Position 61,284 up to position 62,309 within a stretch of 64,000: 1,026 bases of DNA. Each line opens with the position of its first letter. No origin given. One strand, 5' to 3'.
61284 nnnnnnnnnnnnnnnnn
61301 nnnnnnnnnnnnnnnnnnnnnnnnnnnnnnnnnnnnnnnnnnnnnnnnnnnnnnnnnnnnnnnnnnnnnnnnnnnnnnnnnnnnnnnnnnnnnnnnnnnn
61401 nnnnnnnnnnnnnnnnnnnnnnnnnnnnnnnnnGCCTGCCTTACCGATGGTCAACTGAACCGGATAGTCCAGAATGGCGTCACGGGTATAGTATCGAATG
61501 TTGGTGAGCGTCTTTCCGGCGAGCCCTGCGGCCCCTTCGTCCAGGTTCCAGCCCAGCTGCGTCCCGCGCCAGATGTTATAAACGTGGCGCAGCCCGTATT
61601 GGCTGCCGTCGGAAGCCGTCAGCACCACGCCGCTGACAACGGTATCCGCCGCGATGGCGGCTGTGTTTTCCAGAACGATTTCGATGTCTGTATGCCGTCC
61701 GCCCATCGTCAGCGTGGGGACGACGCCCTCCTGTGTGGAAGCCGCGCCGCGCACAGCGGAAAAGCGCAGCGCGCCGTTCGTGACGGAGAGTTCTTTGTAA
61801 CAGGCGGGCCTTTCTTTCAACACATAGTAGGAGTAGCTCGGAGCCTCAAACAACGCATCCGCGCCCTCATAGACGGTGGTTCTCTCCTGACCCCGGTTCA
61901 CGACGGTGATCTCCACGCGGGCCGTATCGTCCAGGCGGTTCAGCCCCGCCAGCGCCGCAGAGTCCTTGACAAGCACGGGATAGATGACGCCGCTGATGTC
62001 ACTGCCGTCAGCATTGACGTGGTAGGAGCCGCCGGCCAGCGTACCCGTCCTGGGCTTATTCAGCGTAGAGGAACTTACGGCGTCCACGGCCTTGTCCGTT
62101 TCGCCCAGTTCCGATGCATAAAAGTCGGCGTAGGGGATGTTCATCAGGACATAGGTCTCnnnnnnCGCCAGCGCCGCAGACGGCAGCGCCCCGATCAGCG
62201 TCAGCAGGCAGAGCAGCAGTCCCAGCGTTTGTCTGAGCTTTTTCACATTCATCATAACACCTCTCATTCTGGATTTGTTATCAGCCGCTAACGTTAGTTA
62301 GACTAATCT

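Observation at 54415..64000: Iron-box regulon joining Feo uptake to a surface flavinylation module: a candidate reductive iron-acquisition or extracellular electron-transfer system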

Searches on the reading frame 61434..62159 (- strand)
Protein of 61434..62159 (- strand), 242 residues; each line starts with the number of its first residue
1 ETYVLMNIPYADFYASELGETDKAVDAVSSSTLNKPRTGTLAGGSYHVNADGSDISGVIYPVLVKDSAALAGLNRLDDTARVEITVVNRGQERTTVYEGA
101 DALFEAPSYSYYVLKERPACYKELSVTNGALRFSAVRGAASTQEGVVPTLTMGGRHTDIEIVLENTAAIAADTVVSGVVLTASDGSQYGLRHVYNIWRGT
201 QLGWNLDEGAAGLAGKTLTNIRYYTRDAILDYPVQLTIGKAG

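Call 14: search_protein_families(library=pfam, proteins=[window:61434-62159:-], max_evalue=10)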
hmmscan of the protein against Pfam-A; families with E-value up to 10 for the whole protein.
seq(242 aa): 0 families

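Call 23: find_homologous_proteins(query=window:61434-62159:-, max_evalue=0.001)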
Query seq(242 aa) (242 aa): 215 proteins with E <= 0.001 among 3934 candidates; the best 120 are listed.
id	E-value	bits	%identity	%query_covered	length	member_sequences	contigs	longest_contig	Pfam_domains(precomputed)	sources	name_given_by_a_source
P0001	1.2e-84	302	61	98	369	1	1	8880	-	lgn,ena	-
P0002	1.6e-84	301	51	98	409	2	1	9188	-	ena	-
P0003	2.0e-83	298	61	98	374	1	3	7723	-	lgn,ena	-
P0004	4.2e-82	293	60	98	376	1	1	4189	-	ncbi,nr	ncbi:MAG: hypothetical protein II650_03715 [Clostridia bacterium]|nr:hypothetical protein [Clostridi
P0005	1.4e-76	275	58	96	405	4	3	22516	PF00395.26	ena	-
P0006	1.4e-76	275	59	99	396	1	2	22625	-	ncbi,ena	-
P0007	6.2e-76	273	59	98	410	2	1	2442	-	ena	-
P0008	9.4e-76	273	58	98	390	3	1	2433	-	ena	-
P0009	1.8e-74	268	58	99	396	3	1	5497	-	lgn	-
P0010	5.6e-74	267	58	98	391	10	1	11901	-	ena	-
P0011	6.4e-73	263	58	98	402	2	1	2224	-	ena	-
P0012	4.1e-71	257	57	98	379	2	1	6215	-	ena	-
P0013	1.2e-68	249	60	85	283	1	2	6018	-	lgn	-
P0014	8.3e-66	240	53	99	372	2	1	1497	-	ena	-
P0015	8.3e-65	237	52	99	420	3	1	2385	-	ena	-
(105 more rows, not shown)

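Call 30: find_related_loci(query=A1, collection=genome_contigs, flank=10000)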
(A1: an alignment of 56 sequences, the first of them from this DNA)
Query A1 (242 aa) in genome_contigs; peptide patterns used: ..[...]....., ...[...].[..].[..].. (x = any residue, [..] = any of these).
423 stretches matched a pattern; 390 encode a relative of the query (tblastn E <= 1e-3); the best 80 are kept; 78 distinct loci.
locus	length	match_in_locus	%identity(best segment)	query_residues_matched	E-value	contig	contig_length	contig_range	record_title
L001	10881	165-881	65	3-242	5e-97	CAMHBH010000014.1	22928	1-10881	MAG: uncultured Oscillibacter sp. isolate SRR11784288_bin.10_metaWRAP_v1.3_MAG genome assembly, contig: ERZ12202745.597,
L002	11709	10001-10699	64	1-238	4e-97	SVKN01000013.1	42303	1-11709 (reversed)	MAG: Oscillospiraceae bacterium isolate SIG462 NODE_717_length_42303_cov_4.970634, whole genome shotgun sequence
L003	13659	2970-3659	63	1-238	2e-93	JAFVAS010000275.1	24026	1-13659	MAG: Oscillospiraceae bacterium isolate RGIG4999 Roe_deer_Rumen-5__c476735, whole genome shotgun sequence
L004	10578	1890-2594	62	3-242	3e-92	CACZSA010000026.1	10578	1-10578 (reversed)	MAG: uncultured Ruminococcus sp. isolate RUG12898 genome assembly, contig: RUG12898_asm_26, whole genome shotgun sequenc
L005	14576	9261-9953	61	3-238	1e-89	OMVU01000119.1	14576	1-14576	uncultured Clostridiales bacterium isolate RUG006 genome assembly, contig: scaffold_10099, whole genome shotgun sequence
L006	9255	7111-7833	64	3-242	6e-89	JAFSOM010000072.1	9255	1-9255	MAG: Oscillibacter sp. isolate RGIG3329 Goat_Reticulum-6__c66657, whole genome shotgun sequence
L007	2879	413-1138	60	1-242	1e-89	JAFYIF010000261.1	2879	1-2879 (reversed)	MAG: Oscillospiraceae bacterium isolate RGIG7114 Water_buffalos_Abomasum-4__c760619, whole genome shotgun sequence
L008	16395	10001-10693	58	3-238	3e-87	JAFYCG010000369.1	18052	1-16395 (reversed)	MAG: Solobacterium sp. isolate RGIG6959 Sheep_Rumen.Co__c4565658, whole genome shotgun sequence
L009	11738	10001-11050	61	3-239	3e-87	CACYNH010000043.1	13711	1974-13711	MAG: uncultured Erysipelotrichaceae bacterium isolate RUG12097 genome assembly, contig: RUG12097_asm_43, whole genome sh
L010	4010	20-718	60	3-240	8e-87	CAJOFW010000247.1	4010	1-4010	uncultured Oscillospiraceae bacterium isolate Red_deer_3_mag_173 genome assembly, contig: scaffold_78465, whole genome s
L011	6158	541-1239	59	3-241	4e-86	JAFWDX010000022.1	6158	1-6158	MAG: Blautia sp. isolate RGIG5651 Sheep_Duodenum-4__c12211, whole genome shotgun sequence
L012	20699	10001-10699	55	1-238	3e-85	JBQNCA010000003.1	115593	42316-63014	MAG: Anaerovoracaceae bacterium isolate A40_bin.24 NODE_89_length_115593_cov_7.222161, whole genome shotgun sequence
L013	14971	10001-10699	58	3-241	7e-85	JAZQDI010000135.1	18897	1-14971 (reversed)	MAG: Oscillospiraceae bacterium isolate T1900044636_TS20190102.MAGScoT_cleanbin_000075 SGB_1159_k141_1400665, whole geno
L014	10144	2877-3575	59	1-240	4e-84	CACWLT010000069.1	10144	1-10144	MAG: uncultured Ruminococcus sp. isolate RUG10688 genome assembly, contig: RUG10688_asm_69, whole genome shotgun sequenc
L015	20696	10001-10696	59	3-238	1e-83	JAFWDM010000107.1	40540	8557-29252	MAG: Lachnospiraceae bacterium isolate RGIG5640 Sheep_Duodenum-3__c583724, whole genome shotgun sequence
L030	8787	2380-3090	51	3-240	6e-68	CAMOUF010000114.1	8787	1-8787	MAG: uncultured Clostridia bacterium isolate SRR873609_bin.24_metaWRAP_v1.3_MAG genome assembly, contig: ERZ1756109_1625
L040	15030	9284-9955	53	3-226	3e-65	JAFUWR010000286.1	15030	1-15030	MAG: Clostridia bacterium isolate RGIG4894 Roe_deer_Rumen-2__c354332, whole genome shotgun sequence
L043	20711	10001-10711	49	3-240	3e-64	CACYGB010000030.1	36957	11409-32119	MAG: uncultured Clostridiales bacterium isolate RUG11909 genome assembly, contig: RUG11909_asm_30, whole genome shotgun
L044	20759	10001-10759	46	1-234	2e-64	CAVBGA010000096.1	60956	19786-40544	Lachnospiraceae bacterium isolate SRR8978220_cleanbin_000005 genome assembly, contig: Spades_SRR8978220_contig_12, whole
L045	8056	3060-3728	56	2-225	6e-64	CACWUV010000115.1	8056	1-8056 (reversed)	MAG: uncultured Clostridiales bacterium isolate RUG10934 genome assembly, contig: RUG10934_asm_115, whole genome shotgun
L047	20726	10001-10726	50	3-238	1e-63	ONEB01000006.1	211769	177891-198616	uncultured Clostridiales bacterium isolate RUG221 genome assembly, contig: scaffold_84, whole genome shotgun sequence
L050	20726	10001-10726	47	3-240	2e-63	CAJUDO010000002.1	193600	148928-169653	MAG TPA_asm: uncultured Peptococcaceae bacterium isolate MGBC129548 genome assembly, contig: MGBC129548.2, whole genome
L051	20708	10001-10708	49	3-238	3e-63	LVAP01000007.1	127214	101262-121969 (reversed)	MAG: Clostridiales bacterium Firm_10 Firm_10_contig_5216, whole genome shotgun sequence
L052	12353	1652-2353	50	3-238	2e-63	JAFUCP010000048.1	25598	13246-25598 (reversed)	MAG: Clostridia bacterium isolate RGIG4372 Roe_deer_Jejunum.Co__c54143, whole genome shotgun sequence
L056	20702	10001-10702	50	3-238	9e-63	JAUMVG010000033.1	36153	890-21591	MAG: Clostridia bacterium isolate S12M_St_22 NODE_533_length_36153_cov_26.426838, whole genome shotgun sequence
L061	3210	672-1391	46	2-238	6e-62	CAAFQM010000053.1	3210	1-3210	MAG TPA_asm: uncultured Faecalibacterium sp., isolate HGM13307, WGS project CAAFQM010000000 data, contig: SRS259559_29_k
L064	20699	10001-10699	48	3-238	6e-62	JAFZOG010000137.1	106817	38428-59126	MAG: Clostridia bacterium isolate RGIG7947 Water_buffalos_Rumen-1__c927024, whole genome shotgun sequence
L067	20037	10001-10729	47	1-231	2e-61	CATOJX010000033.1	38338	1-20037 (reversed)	MAG TPA_asm: uncultured Lachnospiraceae bacterium isolate MGG29070_1680015493 genome assembly, contig: SRR9205165_729, w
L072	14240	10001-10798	43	1-242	2e-60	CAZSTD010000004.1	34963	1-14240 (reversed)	MAG TPA_asm: uncultured Blautia sp. isolate SRP313737_co1_246 genome assembly, contig: NODE_1960_length_34963_cov_7.1163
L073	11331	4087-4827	47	1-234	1e-60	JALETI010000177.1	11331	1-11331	MAG: Lachnospiraceae bacterium isolate SUG317 k141_6283937, whole genome shotgun sequence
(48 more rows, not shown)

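Call 34: predict_structure(alignment_id=A1)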
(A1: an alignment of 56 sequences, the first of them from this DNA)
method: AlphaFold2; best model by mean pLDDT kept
length: 242 residues; sequences in the alignment: 56
mean_pLDDT: 84.3   pTM: 0.84
mean pLDDT of the five models: 84.3, 83.2, 83.2, 82.7, 81.4
residues with pLDDT >= 90: 125; 70-90: 77; 50-70: 28; < 50: 12
segments of 3 or more residues with pLDDT < 50: 26-36
pLDDT, mean of each block of 10 residues (from residue 1): 94 86 43 48 58 74 97 96 84 90 89 97 96 96 94 87 87 85 90 78 81 88 94 93 63
secondary structure, 60 per line:
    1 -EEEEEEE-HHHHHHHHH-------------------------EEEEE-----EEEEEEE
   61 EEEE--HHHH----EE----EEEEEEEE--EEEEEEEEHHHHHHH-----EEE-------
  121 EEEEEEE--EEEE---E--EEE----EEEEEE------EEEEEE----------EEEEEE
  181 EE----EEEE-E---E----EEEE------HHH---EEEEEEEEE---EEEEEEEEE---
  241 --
elements in order: E2-8 H10-18 E44-48 E54-64 H67-70 E81-88 E91-98 H99-105 E111-113 E121-127 E130-133 E140-142 E147-152 E159-164 E175-182 E187-190 E201-204 E217-225 E229-237

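Call 35: search_protein_families(library=pfam, proteins=[L067:7094-8008:+, L008:5798-6604:+, L050:6863-7285:-, L056:8404-9012:+, L047:15315-17633:-, L011:3835-6129:+, L052:7065-8168:+, L030:1626-2264:+, L061:1655-3016:+, L044:7968-9347:-], max_evalue=0.001)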
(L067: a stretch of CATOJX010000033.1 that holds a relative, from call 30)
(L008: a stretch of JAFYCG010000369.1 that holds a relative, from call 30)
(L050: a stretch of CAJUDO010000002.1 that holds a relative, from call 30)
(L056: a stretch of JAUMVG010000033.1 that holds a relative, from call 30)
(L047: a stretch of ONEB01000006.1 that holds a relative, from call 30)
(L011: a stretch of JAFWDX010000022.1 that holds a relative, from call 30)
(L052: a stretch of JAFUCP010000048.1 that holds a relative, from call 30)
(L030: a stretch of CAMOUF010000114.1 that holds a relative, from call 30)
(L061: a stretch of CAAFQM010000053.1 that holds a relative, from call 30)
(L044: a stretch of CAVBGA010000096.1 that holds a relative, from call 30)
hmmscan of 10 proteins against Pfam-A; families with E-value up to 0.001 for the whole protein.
L067:7094-8008:+ (305 aa): 1 family
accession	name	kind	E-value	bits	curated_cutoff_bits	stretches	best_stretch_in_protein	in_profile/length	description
PF12801.12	Fer4_5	-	3.7e-07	30.4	22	1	80-111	8-39/48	4Fe-4S binding domain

L008:5798-6604:+ (269 aa): 7 families
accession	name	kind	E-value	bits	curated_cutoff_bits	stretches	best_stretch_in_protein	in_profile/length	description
PF00005.33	ABC_tran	-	2.2e-29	103.2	25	1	26-171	5-137/137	ABC transporter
PF02463.25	SMC_N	-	1.7e-10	41.2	40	1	62-200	110-196/220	RecF/RecN/SMC N terminal domain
PF13304.12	AAA_21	-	5.6e-10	40.2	27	1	34-74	1-53/304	AAA domain, putative AbiEii toxin, Type IV TA system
PF13175.12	AAA_15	-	5.9e-06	26.6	32.1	1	28-59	20-50/374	AAA ATPase domain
PF09818.15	ABC_ATPase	-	0.00013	21.6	23.2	0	31-75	79-126/283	P-loop domain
PF13476.12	AAA_23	-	0.00017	22.8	27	1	29-53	17-40/201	AAA domain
PF13555.12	AAA_29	-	0.00043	20.4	27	1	29-56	19-46/61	P-loop containing region of AAA domain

L050:6863-7285:- (141 aa): 1 family
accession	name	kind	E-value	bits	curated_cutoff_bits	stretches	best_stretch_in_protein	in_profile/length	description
PF07009.16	NusG_II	-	3.4e-29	101.6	29.6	1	24-129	2-106/107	NusG domain II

L056:8404-9012:+ (203 aa): 1 family
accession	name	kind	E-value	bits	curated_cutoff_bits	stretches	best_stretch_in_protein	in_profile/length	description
PF12672.12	DUF3793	-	3.4e-55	187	25.1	1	24-195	1-166/167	Protein of unknown function (DUF3793)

L047:15315-17633:- (773 aa): 4 families
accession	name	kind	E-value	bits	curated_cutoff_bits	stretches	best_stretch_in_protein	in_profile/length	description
PF00122.25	E1-E2_ATPase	-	2e-35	122.4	28.1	1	273-440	5-179/181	E1-E2 ATPase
PF00702.32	Hydrolase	-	4e-30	106.1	26.4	1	459-675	2-188/191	haloacid dehalogenase-like hydrolase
PF12710.13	HAD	-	1.2e-05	26.3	27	1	596-674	86-188/189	haloacid dehalogenase-like hydrolase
PF08282.18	Hydrolase_3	-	0.00018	21.7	20.9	1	656-699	201-244/255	haloacid dehalogenase-like hydrolase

L011:3835-6129:+ (765 aa): 2 families
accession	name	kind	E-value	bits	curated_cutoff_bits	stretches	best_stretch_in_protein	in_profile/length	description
PF02687.27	FtsX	-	3.2e-33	114.8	25.5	2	265-384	2-117/120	FtsX-like permease C-terminal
PF12704.14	MacB_PCD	-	1.5e-08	35.6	27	1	21-173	5-172/207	MacB-like periplasmic core domain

L052:7065-8168:+ (368 aa): 4 families
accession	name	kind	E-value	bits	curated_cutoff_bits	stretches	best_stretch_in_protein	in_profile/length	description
PF12833.13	HTH_18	-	7.2e-24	84.3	33.6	1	252-330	1-79/80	Helix-turn-helix domain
PF00165.29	HTH_AraC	-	1.7e-20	73.1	26.6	2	239-280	1-42/42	Bacterial regulatory helix-turn-helix proteins, AraC family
PF02311.25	AraC_binding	-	2.6e-11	43.9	21.1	1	83-209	19-131/135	AraC-like ligand binding domain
PF07883.17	Cupin_2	-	7.2e-05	22.9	27.2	1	83-138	14-69/70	Cupin domain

L030:1626-2264:+ (213 aa): 3 families
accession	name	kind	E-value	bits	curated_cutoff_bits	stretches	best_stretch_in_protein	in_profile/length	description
PF00258.30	Flavodoxin_1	-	1.1e-15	58.5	25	1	81-205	1-139/143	Flavodoxin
PF12641.12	Flavodoxin_3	-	2.2e-05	24.7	27.5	1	80-164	1-77/160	Flavodoxin domain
PF12724.12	Flavodoxin_5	-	0.00076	20.2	27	0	81-130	2-52/145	Flavodoxin domain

L061:1655-3016:+ (454 aa): 2 families
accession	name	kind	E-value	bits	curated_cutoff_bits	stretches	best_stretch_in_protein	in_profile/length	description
PF14888.12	PBP-Tp47_c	-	6.8e-69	231.4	25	1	226-382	1-157/159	Penicillin-binding protein Tp47 domain C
PF14889.11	PBP-Tp47_a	-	1.9e-66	223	25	1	59-219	2-164/164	Penicillin-binding protein Tp47 domain a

L044:7968-9347:- (460 aa): 2 families
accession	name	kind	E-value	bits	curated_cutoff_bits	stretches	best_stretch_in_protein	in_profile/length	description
PF01554.23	MatE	-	2.1e-50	171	24.9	2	40-199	1-159/161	MatE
PF13440.11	Polysacc_synt_3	-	3.2e-06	27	23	1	29-140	172-282/293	Polysaccharide biosynthesis protein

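Call 38: fold_search(model_id=the predicted structure, library=pdb)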
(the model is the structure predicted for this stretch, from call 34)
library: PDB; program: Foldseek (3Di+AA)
matches with E <= 10: 980; with E <= 0.001: 0
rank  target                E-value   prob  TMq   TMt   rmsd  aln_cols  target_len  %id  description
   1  1ovz_A                3.5e-02  0.44  0.22  0.25  16.3       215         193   10  Crystal structure of human FcaRI (released 2003-05-27)
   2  8xx0_B                6.1e-02  0.57  0.22  0.24   9.8       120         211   10  Crystal structure of anti-IgE antibody HMK-12 Fab complexed with IgE F(ab')2 (released 2024-07-31)
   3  2dbj_MODEL_1_A        7.6e-02  0.66  0.22  0.37   7.5       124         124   15  Solution structures of the fn3 domain of human Proto-oncogene tyrosine-protein kinase MER precursor (released 2006-12-19)
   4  8idn_L                8.5e-02  0.38  0.20  0.36   9.9       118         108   11  Cryo-EM structure of RBD/E77-Fab complex (released 2023-06-21)
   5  4y5x_I                1.0e-01  0.35  0.26  0.29  16.5       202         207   11  Diabody 305 complex with EpoR (released 2015-03-18)
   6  1a6w_L                1.2e-01  0.41  0.21  0.38   9.0       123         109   10  B1-8 FV FRAGMENT COMPLEXED WITH A (4-HYDROXY-5-IODO-3-NITROPHENYL) ACETATE COMPOUND (released 1998-07-15)
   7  8dwy_L                1.3e-01  0.30  0.20  0.35   9.4       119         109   13  Chikungunya VLP in complex with neutralizing Fab CHK-265 (asymmetric unit) (released 2023-05-31)
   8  1cd0_A                1.5e-01  0.38  0.21  0.39   9.0       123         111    6  STRUCTURE OF HUMAN LAMDA-6 LIGHT CHAIN DIMER JTO (released 2000-03-06)
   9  4k3g_A                1.5e-01  0.35  0.21  0.38  10.2       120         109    7  Immunoglobulin lambda variable domain L5(L89S) fluorogen activating protein (released 2013-10-09)
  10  7wqv_H                1.7e-01  0.11  0.20  0.21  15.4       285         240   10  Crystal structure of a neutralizing monoclonal antibody (Ab08) in complex with SARS-CoV-2 receptor-binding domain (RBD (released 2023-01-25)
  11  1oax_L                1.8e-01  0.33  0.21  0.38   8.9       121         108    9  Fv Structure of the IgE SPE-7 in complex with acenaphthenequinone (released 2004-01-15)
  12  7sr8_E                1.8e-01  0.10  0.20  0.20  14.6       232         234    8  Molecular mechanism of the the wake-promoting agent TAK-925 (released 2022-06-08)
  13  2rdg_A                1.8e-01  0.07  0.11  0.14  18.5       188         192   11  Crystal structure of Staphylococcal Superantigen-Like protein 11 in complex with Sialyl Lewis X (released 2007-12-18)
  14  2zpk_M                2.0e-01  0.33  0.21  0.24   9.2       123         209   10  Crystal structure of P20.1 Fab fragment in complex with its antigen peptide (released 2008-12-23)
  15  1a6u_L                2.0e-01  0.30  0.21  0.38   8.5       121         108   11  B1-8 FV FRAGMENT (released 1998-05-27)
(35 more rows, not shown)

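Call 40: search_solved_structures(query=A1, max_evalue=10, show_alignments=2)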
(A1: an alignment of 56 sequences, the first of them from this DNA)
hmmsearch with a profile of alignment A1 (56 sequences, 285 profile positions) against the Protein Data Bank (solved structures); distinct sequences matched with E-value up to 10: 0.

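Call 67: search_protein_families(library=pfam, proteins=[L043:8755-9405:+, L045:1907-2467:+, L052:512-1066:+, L064:9227-9838:+, L051:2860-4674:-, L040:8104-9123:+], max_evalue=0.001)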
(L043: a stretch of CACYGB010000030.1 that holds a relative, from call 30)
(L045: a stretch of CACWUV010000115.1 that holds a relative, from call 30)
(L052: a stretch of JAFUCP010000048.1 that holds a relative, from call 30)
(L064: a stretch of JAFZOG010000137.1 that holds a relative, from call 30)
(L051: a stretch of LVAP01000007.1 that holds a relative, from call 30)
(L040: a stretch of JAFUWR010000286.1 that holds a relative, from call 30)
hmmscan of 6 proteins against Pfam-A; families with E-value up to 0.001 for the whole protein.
L043:8755-9405:+ (217 aa): 1 family
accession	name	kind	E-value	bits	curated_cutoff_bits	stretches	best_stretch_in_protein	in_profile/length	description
PF12672.12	DUF3793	-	8.2e-53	179.2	25.1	1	41-213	1-166/167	Protein of unknown function (DUF3793)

L045:1907-2467:+ (187 aa): 1 family
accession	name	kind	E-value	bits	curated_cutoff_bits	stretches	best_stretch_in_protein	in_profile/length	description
PF12672.12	DUF3793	-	1.3e-52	178.6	25.1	1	11-183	1-166/167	Protein of unknown function (DUF3793)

L052:512-1066:+ (185 aa): 1 family
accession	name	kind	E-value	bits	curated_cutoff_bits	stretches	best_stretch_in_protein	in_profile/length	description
PF12672.12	DUF3793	-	1.4e-54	185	25.1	1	7-178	1-166/167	Protein of unknown function (DUF3793)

L064:9227-9838:+ (204 aa): 1 family
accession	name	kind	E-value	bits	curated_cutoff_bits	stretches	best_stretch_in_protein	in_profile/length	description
PF12672.12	DUF3793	-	1.9e-43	148.8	25.1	1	13-184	2-166/167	Protein of unknown function (DUF3793)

L051:2860-4674:- (605 aa): 1 family
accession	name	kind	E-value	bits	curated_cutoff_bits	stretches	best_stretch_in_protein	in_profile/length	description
PF03239.20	FTR1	-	4.6e-27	95.5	25.3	1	337-540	2-209/284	Iron permease FTR1 family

L040:8104-9123:+ (340 aa): 2 families
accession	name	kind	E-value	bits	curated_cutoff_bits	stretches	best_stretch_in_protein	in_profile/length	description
PF00258.30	Flavodoxin_1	-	1.1e-08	35.8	25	1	211-329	1-137/143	Flavodoxin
PF12641.12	Flavodoxin_3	-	0.00033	20.9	27.5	1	210-294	1-80/160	Flavodoxin domain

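Call 84: search_protein_families(library=pfam, proteins=[L072:4975-5577:+, L072:5792-6106:+, L072:6106-8202:+, L072:1627-1905:+, L073:10618-10887:+], max_evalue=0.01)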
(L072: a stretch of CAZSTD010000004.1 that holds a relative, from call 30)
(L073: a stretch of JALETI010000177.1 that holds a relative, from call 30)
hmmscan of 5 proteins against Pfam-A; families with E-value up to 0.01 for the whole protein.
L072:4975-5577:+ (200 aa): 1 family
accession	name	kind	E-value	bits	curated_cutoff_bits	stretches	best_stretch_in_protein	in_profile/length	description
PF01475.25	FUR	-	2.5e-11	44.2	23.1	1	76-137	1-64/121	Ferric uptake regulator family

L072:5792-6106:+ (104 aa): 2 families
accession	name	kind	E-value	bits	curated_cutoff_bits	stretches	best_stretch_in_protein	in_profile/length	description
PF19605.4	DUF6110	-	1.2e-38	131.5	26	1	7-87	1-83/85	Family of unknown function (DUF6110)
PF18186.6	SLATT_4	-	0.0019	18.3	27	1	7-99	34-125/165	SMODS and SLOG-associating 2TM effector domain family 4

L072:6106-8202:+ (698 aa): 5 families
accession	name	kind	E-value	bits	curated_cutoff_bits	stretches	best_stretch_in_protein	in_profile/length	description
PF00122.25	E1-E2_ATPase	-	6.1e-37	127.3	28.1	1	194-364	3-180/181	E1-E2 ATPase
PF00702.32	Hydrolase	-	7.2e-30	105.2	26.4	1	382-601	2-190/191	haloacid dehalogenase-like hydrolase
PF08282.18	Hydrolase_3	-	2.4e-05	24.6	20.9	1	579-623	200-244/255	haloacid dehalogenase-like hydrolase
PF12710.13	HAD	-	0.00076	20.4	27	1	520-572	86-137/189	haloacid dehalogenase-like hydrolase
PF13380.12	CoA_binding_2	-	0.0093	16.8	22.8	0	522-559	66-103/116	CoA binding domain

L072:1627-1905:+ (93 aa): 1 family
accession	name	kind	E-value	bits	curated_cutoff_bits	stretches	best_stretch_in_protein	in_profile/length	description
PF10087.14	DUF2325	-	3.1e-30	104.7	33.6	1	3-90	1-93/94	Uncharacterized protein conserved in bacteria (DUF2325)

L073:10618-10887:+ (90 aa): 1 family
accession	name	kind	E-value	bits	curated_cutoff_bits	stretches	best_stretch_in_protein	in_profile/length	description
PF10087.14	DUF2325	-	8.7e-30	103.2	33.6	1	2-89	1-93/94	Uncharacterized protein conserved in bacteria (DUF2325)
